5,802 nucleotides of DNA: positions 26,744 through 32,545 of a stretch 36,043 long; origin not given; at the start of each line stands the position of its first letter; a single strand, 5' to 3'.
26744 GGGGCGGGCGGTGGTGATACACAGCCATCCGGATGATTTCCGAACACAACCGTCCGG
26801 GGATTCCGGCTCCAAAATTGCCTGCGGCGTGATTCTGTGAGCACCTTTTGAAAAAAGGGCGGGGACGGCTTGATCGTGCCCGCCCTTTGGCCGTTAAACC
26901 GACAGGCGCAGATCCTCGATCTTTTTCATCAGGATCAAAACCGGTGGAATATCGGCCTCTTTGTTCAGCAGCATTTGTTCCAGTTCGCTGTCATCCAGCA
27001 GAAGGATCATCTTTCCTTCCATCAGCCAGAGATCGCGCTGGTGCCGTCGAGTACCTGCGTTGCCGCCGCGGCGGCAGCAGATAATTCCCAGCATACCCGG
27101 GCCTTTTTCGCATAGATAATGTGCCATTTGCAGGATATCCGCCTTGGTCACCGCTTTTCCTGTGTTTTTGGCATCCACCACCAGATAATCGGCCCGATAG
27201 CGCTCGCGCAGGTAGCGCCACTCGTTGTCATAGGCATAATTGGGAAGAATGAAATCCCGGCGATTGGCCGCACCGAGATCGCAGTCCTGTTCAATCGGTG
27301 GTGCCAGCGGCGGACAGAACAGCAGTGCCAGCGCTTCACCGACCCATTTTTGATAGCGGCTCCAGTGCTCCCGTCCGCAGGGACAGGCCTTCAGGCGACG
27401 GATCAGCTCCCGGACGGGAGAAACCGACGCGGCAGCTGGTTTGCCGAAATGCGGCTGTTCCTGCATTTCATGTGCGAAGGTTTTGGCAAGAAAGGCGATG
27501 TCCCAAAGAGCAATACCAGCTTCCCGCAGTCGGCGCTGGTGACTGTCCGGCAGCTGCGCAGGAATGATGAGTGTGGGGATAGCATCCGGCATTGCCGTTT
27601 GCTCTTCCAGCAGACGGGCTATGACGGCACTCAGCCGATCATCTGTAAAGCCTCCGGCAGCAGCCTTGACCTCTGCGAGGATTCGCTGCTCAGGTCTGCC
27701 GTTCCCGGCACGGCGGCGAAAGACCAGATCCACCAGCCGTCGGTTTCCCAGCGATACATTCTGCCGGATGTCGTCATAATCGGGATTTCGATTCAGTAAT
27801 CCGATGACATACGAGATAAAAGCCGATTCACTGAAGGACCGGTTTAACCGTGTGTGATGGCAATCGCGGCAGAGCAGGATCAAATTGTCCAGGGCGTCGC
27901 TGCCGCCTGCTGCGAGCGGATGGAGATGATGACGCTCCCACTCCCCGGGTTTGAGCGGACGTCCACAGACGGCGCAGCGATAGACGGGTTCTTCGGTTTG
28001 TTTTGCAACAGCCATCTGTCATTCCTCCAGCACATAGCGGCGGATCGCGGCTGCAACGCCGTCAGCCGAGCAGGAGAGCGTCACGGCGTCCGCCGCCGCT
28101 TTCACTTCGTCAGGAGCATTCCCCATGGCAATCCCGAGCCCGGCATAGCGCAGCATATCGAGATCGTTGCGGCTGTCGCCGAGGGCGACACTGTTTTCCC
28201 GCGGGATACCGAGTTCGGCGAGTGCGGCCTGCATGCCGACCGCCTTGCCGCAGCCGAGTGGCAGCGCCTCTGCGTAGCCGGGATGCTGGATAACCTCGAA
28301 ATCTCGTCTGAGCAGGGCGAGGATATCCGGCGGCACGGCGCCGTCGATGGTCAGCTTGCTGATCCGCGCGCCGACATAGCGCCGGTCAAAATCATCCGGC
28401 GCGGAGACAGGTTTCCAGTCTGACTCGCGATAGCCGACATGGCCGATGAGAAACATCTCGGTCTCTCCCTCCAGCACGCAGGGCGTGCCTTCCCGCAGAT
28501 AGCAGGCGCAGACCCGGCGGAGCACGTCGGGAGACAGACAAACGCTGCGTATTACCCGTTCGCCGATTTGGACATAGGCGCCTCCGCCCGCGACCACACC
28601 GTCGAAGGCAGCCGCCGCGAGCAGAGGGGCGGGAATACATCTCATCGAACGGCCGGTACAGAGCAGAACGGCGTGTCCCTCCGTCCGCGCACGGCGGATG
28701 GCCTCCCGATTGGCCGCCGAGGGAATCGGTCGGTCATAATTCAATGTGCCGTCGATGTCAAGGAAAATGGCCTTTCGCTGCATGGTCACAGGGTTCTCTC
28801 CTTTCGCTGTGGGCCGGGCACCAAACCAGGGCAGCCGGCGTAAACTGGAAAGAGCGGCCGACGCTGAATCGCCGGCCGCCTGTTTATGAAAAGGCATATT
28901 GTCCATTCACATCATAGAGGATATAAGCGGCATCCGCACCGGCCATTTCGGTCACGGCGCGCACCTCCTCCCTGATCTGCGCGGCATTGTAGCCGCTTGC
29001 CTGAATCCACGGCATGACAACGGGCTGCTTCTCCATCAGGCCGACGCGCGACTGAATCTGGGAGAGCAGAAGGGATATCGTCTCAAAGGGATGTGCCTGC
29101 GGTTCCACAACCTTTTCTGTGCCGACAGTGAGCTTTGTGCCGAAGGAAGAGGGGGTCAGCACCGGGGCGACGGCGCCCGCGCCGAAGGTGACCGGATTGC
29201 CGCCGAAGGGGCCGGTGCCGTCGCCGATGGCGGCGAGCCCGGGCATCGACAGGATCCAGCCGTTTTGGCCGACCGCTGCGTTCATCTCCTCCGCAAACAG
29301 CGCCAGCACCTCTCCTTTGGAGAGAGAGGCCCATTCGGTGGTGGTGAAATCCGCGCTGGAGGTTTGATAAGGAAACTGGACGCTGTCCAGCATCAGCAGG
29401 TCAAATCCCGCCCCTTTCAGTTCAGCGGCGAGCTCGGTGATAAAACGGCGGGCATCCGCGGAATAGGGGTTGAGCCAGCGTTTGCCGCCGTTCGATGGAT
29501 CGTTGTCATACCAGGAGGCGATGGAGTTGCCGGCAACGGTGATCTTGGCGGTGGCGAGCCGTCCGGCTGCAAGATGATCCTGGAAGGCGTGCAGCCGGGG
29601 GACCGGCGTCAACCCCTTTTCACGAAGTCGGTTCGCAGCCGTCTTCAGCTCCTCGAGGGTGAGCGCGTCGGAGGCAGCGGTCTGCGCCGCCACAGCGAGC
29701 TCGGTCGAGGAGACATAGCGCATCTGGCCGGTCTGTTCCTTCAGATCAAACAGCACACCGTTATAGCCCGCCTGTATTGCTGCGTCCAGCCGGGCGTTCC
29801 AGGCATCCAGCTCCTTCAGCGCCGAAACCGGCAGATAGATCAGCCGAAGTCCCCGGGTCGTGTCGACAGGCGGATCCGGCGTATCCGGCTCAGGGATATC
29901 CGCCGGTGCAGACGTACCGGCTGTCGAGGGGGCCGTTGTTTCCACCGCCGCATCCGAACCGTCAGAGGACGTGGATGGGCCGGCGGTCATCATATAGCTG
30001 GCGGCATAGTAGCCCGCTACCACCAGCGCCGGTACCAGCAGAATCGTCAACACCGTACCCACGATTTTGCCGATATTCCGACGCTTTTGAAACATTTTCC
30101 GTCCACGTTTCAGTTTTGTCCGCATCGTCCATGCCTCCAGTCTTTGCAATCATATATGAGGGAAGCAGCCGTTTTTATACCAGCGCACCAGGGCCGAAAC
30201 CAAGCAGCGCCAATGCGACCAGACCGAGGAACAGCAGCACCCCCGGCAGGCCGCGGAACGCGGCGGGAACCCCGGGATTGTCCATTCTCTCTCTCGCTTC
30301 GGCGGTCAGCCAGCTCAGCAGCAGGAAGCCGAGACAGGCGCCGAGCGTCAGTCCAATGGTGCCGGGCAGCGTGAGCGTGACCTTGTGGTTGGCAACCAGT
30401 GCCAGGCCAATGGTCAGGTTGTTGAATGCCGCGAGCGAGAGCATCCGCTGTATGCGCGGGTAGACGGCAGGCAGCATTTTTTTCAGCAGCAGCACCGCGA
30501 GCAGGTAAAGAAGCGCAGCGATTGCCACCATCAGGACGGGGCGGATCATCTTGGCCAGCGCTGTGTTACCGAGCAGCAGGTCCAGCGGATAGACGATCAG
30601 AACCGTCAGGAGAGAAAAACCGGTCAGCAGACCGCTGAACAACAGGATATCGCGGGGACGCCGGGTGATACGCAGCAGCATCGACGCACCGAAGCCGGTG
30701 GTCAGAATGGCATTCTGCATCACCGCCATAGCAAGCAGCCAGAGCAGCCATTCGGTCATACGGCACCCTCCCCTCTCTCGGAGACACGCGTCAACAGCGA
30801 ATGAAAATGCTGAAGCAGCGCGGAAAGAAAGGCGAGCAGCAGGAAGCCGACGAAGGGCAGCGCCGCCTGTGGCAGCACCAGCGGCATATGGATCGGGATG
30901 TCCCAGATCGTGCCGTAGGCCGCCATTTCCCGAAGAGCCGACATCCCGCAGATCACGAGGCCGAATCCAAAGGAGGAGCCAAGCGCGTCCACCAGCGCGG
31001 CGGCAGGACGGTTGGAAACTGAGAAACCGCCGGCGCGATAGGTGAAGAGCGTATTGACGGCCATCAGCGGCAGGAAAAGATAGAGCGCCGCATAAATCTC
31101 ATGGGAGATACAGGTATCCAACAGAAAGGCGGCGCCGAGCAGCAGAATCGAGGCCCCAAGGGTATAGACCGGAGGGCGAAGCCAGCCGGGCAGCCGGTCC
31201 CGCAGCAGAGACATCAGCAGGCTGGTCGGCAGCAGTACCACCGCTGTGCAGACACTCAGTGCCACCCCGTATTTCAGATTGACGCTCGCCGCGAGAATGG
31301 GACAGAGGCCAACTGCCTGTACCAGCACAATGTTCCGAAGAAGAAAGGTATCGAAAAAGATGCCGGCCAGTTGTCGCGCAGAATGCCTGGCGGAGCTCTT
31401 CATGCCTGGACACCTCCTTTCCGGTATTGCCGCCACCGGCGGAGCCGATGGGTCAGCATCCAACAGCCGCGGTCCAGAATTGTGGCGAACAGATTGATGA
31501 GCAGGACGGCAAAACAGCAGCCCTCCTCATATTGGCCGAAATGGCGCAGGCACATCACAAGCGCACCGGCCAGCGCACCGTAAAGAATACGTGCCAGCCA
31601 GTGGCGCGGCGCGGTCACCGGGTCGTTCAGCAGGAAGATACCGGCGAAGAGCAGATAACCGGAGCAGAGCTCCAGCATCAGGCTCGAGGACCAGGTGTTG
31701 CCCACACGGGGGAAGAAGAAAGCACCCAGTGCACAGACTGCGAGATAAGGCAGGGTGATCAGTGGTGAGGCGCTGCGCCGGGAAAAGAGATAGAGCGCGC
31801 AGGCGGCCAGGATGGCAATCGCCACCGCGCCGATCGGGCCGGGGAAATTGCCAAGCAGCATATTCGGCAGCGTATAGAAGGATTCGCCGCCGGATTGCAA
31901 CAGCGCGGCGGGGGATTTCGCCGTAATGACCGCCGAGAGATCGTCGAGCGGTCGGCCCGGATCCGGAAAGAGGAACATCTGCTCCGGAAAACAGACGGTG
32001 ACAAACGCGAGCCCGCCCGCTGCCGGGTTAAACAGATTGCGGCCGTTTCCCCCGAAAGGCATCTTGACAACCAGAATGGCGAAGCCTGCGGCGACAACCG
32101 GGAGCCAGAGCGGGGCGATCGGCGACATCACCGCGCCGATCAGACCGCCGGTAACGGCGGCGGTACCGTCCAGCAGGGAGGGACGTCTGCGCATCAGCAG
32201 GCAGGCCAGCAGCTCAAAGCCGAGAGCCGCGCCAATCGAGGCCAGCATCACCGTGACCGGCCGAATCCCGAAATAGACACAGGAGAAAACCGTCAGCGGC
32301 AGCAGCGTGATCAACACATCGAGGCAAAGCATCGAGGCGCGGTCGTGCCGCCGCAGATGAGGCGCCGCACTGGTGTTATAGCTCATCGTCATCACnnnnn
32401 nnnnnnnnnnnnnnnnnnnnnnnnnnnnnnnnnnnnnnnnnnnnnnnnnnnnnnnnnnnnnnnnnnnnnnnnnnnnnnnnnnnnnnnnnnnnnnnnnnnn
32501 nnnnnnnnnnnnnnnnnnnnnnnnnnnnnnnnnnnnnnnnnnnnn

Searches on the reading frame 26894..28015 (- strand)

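Call 76: search_protein_families(library=pfam, proteins=[window:26894-28015:-], max_evalue=0.0001)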
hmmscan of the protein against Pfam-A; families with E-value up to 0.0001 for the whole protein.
window:26894-28015:- (373 aa): 2 families
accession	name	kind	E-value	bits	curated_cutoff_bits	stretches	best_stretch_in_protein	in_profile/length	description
PF01844.29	HNH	-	1.3e-11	44.9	21.4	1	14-56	1-44/47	HNH endonuclease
PF14279.12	HNH_5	-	1.4e-06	28.6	27.5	1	14-54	1-41/56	HNH endonuclease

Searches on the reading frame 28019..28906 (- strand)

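Call 76: search_protein_families(library=pfam, proteins=[window:28019-28906:-], max_evalue=0.0001)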
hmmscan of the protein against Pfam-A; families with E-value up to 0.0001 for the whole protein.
window:28019-28906:- (295 aa): 4 families
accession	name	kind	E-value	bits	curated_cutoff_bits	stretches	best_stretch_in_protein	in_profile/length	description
PF08282.18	Hydrolase_3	-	6.4e-38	131.4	20.9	1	47-288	1-255/255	haloacid dehalogenase-like hydrolase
PF05116.19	S6PP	-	3.5e-07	30.5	20.3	1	214-291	159-245/247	Sucrose-6F-phosphate phosphohydrolase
PF00702.32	Hydrolase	-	7.6e-07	30.1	26.4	0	217-256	152-191/191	haloacid dehalogenase-like hydrolase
PF12710.13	HAD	-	3.8e-06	27.9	27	0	220-253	154-189/189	haloacid dehalogenase-like hydrolase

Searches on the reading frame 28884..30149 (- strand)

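Call 76: search_protein_families(library=pfam, proteins=[window:28884-30149:-], max_evalue=0.0001)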
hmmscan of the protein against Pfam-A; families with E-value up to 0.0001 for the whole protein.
window:28884-30149:- (421 aa): 1 family
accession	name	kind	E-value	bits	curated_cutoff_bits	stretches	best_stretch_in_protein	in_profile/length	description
PF13200.12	DUF4015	-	4.4e-24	85.6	27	1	104-418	2-313/313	Putative glycosyl hydrolase domain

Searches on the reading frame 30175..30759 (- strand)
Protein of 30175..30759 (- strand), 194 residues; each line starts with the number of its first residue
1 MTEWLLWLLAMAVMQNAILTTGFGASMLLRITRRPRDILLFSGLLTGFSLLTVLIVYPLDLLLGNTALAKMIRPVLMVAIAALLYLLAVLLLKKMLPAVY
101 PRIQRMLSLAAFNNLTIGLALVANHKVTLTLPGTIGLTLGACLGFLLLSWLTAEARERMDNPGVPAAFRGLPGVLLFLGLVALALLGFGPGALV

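Call 76: search_protein_families(library=pfam, proteins=[window:30175-30759:-], max_evalue=0.0001)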
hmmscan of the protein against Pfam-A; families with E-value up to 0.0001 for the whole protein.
window:30175-30759:- (194 aa): 1 family
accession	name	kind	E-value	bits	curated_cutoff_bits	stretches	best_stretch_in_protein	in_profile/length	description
PF02508.19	Rnf-Nqr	-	1.9e-14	54.5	23.8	1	9-189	6-171/174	Rnf-Nqr subunit, membrane protein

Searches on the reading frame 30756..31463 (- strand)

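Call 76: search_protein_families(library=pfam, proteins=[window:30756-31463:-], max_evalue=0.0001)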
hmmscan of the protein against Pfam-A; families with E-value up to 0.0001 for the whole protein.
window:30756-31463:- (235 aa): 1 family
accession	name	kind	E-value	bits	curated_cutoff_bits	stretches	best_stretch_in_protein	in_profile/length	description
PF02508.19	Rnf-Nqr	-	1.8e-30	106.7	23.8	1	34-213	3-173/174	Rnf-Nqr subunit, membrane protein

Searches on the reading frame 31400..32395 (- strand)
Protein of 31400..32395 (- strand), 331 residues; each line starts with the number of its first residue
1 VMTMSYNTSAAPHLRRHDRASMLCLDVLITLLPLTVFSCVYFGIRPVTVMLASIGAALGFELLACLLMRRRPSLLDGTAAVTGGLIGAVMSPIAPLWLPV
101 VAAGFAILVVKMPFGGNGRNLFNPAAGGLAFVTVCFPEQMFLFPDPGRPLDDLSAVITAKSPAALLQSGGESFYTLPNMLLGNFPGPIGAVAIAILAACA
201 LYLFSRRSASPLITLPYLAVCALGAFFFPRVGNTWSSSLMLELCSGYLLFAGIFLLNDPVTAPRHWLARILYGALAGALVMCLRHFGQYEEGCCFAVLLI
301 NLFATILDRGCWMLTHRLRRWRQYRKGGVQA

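Call 76: search_protein_families(library=pfam, proteins=[window:31400-32395:-], max_evalue=0.0001)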
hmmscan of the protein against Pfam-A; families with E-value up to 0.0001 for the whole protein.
window:31400-32395:- (331 aa): 1 family
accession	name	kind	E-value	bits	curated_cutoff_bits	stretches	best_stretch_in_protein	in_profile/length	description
PF03116.20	NQR2_RnfD_RnfE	-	2.1e-72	244.4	27.7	1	8-309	2-288/296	NQR2, RnfD, RnfE family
